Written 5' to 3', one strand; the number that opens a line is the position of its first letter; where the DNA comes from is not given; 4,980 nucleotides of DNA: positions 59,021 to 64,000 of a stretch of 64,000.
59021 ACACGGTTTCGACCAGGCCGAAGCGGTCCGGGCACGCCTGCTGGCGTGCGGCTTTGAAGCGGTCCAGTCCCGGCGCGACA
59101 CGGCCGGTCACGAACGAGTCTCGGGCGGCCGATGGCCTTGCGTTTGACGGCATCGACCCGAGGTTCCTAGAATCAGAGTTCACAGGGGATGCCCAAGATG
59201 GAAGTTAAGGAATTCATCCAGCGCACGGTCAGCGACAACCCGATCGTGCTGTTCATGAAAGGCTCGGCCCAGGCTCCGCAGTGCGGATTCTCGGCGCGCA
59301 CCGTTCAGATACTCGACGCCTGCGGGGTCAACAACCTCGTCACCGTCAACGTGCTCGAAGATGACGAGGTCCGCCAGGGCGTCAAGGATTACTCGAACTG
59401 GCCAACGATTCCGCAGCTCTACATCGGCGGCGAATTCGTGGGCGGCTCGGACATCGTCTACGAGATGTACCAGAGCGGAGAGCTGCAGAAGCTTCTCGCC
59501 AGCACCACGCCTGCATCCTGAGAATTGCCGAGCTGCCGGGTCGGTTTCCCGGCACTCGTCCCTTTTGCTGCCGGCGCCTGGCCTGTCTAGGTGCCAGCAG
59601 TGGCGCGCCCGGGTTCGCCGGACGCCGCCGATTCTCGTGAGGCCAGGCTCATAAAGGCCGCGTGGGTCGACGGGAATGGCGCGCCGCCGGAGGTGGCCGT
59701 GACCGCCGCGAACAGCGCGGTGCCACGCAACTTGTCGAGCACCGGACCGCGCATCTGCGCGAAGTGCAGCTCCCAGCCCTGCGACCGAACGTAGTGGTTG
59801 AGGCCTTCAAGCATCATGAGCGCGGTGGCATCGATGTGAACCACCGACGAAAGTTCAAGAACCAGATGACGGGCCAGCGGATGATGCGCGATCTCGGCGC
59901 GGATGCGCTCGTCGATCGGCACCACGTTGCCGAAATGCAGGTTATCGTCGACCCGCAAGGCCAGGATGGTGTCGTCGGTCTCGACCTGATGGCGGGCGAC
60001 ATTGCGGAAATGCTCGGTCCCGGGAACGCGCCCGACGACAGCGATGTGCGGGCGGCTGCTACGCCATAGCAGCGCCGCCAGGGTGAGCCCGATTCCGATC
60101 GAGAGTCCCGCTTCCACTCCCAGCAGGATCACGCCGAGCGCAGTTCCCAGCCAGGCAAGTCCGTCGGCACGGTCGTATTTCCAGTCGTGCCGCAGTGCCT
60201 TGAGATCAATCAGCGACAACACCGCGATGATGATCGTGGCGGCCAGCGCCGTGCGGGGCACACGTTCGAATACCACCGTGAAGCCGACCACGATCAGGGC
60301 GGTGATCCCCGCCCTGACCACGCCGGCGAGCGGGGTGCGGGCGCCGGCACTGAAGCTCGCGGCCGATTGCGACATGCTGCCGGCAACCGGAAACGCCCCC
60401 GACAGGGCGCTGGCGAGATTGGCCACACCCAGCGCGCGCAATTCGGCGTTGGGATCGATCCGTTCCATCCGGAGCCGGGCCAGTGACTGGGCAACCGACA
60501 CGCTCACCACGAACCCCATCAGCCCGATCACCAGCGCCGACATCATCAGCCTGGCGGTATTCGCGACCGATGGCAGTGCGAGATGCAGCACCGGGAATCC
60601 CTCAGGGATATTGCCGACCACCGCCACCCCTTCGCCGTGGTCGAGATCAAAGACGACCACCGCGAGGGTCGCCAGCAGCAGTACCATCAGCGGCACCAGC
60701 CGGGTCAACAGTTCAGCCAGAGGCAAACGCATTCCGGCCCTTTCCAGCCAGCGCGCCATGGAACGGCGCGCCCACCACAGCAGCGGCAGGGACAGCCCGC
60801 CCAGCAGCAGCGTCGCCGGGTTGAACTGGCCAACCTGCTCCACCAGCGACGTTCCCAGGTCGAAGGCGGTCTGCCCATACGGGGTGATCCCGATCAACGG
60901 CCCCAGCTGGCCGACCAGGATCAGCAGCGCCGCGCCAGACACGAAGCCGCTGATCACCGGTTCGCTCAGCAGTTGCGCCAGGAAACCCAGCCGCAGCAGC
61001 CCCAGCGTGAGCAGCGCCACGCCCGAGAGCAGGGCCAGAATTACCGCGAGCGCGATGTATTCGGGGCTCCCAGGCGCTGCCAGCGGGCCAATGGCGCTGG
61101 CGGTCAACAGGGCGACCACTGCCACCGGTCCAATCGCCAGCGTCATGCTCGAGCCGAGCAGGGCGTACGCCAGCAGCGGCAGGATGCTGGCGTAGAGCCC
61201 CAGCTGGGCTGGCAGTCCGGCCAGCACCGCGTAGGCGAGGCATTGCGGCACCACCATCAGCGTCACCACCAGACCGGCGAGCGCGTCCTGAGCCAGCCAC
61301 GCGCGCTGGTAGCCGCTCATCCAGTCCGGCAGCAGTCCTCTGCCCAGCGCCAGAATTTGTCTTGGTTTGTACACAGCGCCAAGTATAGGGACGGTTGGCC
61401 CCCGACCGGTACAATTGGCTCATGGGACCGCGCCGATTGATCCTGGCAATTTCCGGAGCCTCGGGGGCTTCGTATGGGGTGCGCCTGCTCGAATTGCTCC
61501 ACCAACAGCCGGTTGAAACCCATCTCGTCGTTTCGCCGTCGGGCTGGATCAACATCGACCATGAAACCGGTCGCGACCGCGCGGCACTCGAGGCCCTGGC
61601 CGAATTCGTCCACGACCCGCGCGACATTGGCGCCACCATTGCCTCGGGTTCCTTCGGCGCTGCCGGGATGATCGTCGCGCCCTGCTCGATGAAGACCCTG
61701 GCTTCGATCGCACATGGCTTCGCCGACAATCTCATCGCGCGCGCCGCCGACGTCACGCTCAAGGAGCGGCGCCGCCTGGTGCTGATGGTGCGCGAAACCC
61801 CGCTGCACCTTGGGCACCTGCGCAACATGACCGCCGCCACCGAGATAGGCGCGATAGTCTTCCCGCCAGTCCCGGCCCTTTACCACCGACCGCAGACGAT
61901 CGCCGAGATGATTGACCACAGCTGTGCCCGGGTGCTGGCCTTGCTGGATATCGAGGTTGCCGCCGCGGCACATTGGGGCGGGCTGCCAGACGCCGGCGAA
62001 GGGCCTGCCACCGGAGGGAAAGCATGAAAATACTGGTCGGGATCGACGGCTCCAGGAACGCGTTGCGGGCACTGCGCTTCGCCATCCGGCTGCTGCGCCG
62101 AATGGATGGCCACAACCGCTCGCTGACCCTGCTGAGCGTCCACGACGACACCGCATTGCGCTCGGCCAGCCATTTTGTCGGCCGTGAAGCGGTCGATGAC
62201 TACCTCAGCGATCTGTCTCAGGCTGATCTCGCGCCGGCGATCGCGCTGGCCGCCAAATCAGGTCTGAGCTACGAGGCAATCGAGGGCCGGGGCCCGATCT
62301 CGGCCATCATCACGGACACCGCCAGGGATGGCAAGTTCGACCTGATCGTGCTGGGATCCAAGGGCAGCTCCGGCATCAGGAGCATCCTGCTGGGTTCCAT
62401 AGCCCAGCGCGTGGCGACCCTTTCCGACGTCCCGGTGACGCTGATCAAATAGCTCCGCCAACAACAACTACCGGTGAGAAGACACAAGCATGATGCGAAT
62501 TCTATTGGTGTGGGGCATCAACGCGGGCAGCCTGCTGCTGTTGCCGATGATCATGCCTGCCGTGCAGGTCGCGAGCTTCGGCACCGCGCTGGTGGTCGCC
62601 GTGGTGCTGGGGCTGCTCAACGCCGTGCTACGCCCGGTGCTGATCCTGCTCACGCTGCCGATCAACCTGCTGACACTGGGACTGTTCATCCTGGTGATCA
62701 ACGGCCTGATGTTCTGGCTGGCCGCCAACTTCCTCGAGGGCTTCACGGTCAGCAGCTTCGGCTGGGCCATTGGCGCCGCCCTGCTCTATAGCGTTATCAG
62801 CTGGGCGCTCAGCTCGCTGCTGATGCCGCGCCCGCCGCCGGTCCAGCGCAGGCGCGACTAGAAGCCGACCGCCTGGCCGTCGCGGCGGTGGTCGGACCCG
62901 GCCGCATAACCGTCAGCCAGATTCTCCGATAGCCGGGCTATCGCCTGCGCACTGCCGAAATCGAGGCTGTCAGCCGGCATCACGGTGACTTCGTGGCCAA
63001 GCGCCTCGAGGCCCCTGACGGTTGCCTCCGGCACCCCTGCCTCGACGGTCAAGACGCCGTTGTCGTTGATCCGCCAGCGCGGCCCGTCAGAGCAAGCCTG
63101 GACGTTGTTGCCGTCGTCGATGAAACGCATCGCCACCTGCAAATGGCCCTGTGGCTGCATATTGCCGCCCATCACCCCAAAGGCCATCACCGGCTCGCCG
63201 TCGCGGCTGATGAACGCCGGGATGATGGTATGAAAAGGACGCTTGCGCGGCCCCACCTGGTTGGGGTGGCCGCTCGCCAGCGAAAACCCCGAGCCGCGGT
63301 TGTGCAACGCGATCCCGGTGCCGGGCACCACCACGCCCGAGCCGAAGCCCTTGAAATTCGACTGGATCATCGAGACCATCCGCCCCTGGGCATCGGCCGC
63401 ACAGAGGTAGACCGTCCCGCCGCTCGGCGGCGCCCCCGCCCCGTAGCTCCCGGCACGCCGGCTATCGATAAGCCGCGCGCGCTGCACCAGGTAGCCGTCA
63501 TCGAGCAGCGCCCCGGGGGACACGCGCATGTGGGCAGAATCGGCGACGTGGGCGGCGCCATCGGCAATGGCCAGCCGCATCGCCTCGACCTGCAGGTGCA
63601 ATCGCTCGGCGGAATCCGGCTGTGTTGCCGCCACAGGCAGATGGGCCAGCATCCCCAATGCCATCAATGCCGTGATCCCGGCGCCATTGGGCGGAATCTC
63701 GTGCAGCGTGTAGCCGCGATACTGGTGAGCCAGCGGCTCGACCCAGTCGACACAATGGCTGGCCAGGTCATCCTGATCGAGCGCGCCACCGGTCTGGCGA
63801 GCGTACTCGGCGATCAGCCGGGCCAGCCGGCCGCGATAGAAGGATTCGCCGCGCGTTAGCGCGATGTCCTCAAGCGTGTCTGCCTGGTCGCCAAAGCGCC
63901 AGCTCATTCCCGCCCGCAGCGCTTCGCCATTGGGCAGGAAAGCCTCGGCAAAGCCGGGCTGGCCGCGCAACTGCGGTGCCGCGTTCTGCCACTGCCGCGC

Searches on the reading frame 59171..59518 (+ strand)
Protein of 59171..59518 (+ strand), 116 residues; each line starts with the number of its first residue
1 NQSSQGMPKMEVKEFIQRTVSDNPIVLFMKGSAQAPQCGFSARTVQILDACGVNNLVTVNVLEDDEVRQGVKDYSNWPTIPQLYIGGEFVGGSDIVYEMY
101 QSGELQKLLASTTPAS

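Call 91: search_protein_families(library=pfam, proteins=[window:59171-59518:+], max_evalue=0.00001)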
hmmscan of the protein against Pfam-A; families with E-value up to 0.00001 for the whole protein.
window:59171-59518:+ (116 aa): 1 family
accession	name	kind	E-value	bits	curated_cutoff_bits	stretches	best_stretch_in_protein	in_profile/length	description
PF00462.30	Glutaredoxin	-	3.8e-21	75.5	22.9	1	25-90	1-60/60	Glutaredoxin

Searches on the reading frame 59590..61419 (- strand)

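Call 91: search_protein_families(library=pfam, proteins=[window:59590-61419:-], max_evalue=0.00001)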
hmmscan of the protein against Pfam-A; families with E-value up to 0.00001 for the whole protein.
window:59590-61419:- (610 aa): 2 families
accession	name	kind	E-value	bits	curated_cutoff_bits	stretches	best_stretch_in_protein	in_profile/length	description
PF00916.26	Sulfate_transp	-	2e-94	316.9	23.2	1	42-425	1-379/380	Sulfate permease family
PF01740.26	STAS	-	1.1e-11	44.8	22.6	1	478-573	3-97/106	STAS domain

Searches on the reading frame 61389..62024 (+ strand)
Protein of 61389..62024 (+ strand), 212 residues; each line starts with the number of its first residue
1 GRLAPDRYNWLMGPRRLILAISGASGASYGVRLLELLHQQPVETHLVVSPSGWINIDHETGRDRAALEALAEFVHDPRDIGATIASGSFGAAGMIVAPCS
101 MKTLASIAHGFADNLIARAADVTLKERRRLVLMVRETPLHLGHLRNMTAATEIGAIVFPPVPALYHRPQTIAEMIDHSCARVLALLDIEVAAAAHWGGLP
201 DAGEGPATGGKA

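Call 91: search_protein_families(library=pfam, proteins=[window:61389-62024:+], max_evalue=0.00001)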
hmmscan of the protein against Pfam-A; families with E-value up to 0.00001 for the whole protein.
window:61389-62024:+ (212 aa): 1 family
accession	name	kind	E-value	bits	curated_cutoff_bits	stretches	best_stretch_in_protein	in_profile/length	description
PF02441.25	Flavoprotein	-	3.9e-42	144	22.7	1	16-177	2-145/162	Flavoprotein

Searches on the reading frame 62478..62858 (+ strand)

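Call 91: search_protein_families(library=pfam, proteins=[window:62478-62858:+], max_evalue=0.00001)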
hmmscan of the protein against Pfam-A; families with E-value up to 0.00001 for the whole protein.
window:62478-62858:+ (127 aa): 1 family
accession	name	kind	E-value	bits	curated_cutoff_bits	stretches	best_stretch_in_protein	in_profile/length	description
PF04020.18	Phage_holin_4_2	-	2.6e-32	112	28.8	1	6-109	1-104/105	Mycobacterial 4 TMS phage holin, superfamily IV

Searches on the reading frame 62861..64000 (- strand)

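Call 91: search_protein_families(library=pfam, proteins=[window:62861-64000:-], max_evalue=0.00001)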
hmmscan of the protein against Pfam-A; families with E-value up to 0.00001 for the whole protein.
window:62861-64000:- (380 aa): 1 family
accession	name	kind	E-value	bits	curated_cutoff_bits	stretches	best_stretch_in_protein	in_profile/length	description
PF01019.26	G_glu_transpept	-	1e-96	325.3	27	1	1-375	124-512/512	Gamma-glutamyltranspeptidase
